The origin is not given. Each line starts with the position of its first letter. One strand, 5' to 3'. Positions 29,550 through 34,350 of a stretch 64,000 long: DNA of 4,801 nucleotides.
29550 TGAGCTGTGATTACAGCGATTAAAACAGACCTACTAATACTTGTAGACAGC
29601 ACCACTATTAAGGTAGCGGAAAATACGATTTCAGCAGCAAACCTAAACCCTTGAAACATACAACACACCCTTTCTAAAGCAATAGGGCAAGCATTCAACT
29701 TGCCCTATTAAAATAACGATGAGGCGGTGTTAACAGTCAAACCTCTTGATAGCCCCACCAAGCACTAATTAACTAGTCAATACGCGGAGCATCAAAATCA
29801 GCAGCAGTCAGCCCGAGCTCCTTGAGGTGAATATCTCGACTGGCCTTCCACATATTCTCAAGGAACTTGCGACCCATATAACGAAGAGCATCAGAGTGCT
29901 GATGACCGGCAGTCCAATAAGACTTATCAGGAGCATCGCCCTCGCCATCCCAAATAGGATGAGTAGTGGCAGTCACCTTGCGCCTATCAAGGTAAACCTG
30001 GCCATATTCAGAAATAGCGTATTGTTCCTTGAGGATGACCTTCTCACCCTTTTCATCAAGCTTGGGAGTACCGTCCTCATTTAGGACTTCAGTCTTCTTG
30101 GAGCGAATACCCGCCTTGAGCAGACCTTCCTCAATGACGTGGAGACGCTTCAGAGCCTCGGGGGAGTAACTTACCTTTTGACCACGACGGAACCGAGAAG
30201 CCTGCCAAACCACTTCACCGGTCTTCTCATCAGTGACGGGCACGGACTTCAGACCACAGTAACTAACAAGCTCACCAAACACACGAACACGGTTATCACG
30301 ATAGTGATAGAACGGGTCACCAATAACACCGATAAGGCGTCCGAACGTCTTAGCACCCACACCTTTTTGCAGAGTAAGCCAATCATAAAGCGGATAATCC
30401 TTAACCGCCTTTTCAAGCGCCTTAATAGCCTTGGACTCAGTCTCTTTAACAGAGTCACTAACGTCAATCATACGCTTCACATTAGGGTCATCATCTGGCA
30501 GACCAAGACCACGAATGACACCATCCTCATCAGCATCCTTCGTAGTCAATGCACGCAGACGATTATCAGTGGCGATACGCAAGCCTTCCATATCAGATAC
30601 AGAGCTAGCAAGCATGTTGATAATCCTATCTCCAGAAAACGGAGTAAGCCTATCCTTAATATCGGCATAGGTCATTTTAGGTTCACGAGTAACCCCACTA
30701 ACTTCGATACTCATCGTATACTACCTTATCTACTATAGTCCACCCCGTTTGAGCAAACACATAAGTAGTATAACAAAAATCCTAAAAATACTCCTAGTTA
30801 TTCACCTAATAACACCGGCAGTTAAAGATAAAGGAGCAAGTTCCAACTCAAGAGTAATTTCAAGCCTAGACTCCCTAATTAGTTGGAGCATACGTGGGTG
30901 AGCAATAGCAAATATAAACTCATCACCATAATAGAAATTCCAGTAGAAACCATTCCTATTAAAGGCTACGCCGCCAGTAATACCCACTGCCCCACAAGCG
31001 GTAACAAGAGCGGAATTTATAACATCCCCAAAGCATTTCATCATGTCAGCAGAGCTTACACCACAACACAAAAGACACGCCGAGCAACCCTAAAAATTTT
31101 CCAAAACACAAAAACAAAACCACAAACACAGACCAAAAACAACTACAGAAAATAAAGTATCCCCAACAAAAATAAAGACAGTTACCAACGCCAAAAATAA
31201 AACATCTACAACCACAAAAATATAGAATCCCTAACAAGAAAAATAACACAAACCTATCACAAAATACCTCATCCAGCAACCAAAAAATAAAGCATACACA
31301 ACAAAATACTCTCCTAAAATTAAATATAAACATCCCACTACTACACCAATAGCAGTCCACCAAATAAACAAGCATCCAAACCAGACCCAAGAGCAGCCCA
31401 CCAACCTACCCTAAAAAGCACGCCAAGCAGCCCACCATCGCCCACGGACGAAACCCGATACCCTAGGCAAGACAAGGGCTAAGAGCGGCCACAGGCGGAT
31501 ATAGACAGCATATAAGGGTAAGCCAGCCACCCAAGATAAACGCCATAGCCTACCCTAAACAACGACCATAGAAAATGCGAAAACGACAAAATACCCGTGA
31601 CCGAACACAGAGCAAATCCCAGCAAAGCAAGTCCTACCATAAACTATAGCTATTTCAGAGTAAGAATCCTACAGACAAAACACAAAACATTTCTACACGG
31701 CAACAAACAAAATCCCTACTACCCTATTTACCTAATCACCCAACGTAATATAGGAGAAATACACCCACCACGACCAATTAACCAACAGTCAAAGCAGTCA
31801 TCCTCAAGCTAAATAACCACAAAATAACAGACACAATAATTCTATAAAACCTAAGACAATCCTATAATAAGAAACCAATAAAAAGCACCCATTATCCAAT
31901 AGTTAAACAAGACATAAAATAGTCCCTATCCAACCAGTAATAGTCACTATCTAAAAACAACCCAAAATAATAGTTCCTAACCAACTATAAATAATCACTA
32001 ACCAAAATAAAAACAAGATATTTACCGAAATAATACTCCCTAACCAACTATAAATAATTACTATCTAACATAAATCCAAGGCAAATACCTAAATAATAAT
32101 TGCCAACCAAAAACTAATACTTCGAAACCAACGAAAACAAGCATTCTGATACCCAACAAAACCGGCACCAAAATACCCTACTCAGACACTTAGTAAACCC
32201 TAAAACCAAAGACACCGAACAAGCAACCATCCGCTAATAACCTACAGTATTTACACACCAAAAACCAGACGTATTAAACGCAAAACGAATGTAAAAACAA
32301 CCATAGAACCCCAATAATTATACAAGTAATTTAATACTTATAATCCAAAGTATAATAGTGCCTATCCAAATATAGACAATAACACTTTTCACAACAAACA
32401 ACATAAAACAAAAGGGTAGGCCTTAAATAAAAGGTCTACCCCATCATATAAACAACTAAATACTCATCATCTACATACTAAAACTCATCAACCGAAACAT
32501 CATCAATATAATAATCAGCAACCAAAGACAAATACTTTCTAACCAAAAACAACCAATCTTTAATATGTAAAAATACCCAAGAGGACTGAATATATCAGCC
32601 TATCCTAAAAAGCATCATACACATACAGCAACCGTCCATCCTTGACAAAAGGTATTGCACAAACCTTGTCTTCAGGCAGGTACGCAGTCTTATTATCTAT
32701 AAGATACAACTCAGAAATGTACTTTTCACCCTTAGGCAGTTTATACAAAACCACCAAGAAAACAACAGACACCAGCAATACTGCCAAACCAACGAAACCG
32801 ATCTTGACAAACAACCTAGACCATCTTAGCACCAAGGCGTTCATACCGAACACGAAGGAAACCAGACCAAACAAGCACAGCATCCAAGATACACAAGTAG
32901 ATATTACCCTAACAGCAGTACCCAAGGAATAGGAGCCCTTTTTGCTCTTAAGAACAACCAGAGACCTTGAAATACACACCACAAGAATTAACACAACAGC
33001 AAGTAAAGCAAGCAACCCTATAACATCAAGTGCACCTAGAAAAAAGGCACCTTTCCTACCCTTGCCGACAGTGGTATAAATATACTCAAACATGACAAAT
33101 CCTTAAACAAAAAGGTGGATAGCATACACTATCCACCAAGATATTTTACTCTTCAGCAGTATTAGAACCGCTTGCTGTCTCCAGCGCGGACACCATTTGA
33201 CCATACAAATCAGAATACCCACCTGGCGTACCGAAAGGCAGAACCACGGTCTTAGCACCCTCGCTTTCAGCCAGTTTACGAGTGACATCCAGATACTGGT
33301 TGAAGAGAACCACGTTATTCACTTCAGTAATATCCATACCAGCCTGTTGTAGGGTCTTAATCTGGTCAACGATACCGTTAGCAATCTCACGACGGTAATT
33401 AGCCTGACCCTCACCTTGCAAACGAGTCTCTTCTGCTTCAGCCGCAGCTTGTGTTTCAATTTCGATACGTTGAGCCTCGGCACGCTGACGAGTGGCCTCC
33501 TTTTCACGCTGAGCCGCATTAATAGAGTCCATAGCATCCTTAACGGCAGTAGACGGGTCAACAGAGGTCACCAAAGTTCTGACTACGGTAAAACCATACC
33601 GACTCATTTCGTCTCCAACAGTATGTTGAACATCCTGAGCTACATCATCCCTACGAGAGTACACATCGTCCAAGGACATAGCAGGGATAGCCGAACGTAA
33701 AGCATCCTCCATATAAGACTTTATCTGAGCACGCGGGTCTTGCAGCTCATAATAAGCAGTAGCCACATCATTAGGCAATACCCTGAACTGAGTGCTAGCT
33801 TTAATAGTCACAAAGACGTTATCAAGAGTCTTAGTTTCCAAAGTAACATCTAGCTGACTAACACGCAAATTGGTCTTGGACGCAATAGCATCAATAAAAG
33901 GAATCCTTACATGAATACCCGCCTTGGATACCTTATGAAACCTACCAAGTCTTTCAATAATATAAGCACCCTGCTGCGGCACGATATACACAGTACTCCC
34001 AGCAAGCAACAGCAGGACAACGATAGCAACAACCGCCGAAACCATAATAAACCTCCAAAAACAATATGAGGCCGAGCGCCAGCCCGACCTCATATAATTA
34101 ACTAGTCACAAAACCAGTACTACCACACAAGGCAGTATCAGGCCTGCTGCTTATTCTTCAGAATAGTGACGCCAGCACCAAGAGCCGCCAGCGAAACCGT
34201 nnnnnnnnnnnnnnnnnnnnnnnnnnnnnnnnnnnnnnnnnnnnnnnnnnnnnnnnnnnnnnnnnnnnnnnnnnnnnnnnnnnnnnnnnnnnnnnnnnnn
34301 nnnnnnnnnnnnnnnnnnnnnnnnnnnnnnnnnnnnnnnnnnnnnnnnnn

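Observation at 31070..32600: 1.5-kb ORF-free block almost lacking G and T on one strand, with iteron-like repeats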

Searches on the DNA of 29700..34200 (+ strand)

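Call 11: search_dna_similar(query=window:29700-34200:+, collection=phages, mode=distant, max_rows=20)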
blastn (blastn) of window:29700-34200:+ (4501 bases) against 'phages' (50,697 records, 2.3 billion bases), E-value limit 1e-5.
No match.

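Call 27: search_rna_families(source=window, start=30700, end=32900, threshold=evalue, max_evalue=5)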
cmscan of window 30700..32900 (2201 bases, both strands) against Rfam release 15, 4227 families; matches with E-value up to 5: 0.
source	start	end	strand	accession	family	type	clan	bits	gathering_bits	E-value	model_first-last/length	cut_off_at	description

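Call 117: search_with_rna_model(model_id=R1, sources=[L011, L012, L013, L027, L028, L045, L061, L063, L070, L081, L082], filters=off, max_evalue=0.1)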
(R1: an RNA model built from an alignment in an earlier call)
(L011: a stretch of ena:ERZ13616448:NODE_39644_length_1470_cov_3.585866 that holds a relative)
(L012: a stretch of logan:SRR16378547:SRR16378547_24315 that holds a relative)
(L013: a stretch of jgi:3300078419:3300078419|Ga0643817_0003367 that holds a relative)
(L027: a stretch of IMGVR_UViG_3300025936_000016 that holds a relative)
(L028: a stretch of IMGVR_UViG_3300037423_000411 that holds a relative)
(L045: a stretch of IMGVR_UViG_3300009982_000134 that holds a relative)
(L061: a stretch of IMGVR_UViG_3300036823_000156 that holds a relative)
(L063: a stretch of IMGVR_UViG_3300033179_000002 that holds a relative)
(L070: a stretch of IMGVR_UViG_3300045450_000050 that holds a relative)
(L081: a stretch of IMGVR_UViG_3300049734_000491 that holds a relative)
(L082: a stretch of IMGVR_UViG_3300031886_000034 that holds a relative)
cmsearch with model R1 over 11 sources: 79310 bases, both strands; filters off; matches with E-value up to 0.1: 32.
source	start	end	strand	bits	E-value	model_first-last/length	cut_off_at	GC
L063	3819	3866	+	35.1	3.7e-05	1-48/48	no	0.79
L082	6764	6811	+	33.6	7.9e-05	1-48/48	no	0.6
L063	3142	3189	+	33.4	8.6e-05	1-48/48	no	0.77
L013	1909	1956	+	31.6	0.0002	1-48/48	no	0.75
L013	430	477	+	29.6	0.00056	1-48/48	no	0.71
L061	3701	3747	+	29.1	0.00071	1-48/48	no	0.68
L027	2033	2080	+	27.8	0.0013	1-48/48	no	0.71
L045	3595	3642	+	27.1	0.0019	1-48/48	no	0.58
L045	3236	3283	+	26.2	0.003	1-48/48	no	0.69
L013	604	651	+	25.8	0.0036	1-48/48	no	0.79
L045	3658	3705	+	24.1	0.0084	1-48/48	no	0.65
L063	4966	5013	+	24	0.0087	1-48/48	no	0.69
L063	3884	3931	+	23.9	0.009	1-48/48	no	0.75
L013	6713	6760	+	23.9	0.0092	1-48/48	no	0.5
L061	5250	5296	+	23.7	0.01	1-48/48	no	0.72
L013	6140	6188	+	23.6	0.011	1-48/48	no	0.76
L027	1465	1512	+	23.5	0.011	1-48/48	no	0.6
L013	1558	1605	+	23.1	0.014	1-48/48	no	0.71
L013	3588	3635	+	22.7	0.016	1-48/48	no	0.69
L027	831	878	+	22.7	0.017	1-48/48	no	0.67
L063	4903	4950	+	22.5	0.018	1-48/48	no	0.69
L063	3943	3990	+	21.7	0.026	1-48/48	no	0.71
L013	688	735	+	21.4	0.031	1-48/48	no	0.77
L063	4003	4050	+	21.3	0.033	1-48/48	no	0.73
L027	730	777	+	21.2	0.034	1-48/48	no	0.6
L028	3736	3784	+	21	0.039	1-48/48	no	0.61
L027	1215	1262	+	20.8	0.041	1-48/48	no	0.54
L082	6818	6865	+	20.8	0.042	1-48/48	no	0.62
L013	1786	1833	+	20.6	0.047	1-48/48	no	0.71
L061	5134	5180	+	20.2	0.057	1-48/48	no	0.74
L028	3041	3089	+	19.8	0.067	1-48/48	no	0.61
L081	5001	5058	-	19.4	0.082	1-48/48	no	0.64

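Call 122: search_dna_similar(query=window:31880-32620:+, collection=plasmids, mode=distant, max_rows=10, max_evalue=0.001)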
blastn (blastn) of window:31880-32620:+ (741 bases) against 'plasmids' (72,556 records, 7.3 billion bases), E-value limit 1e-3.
No match.
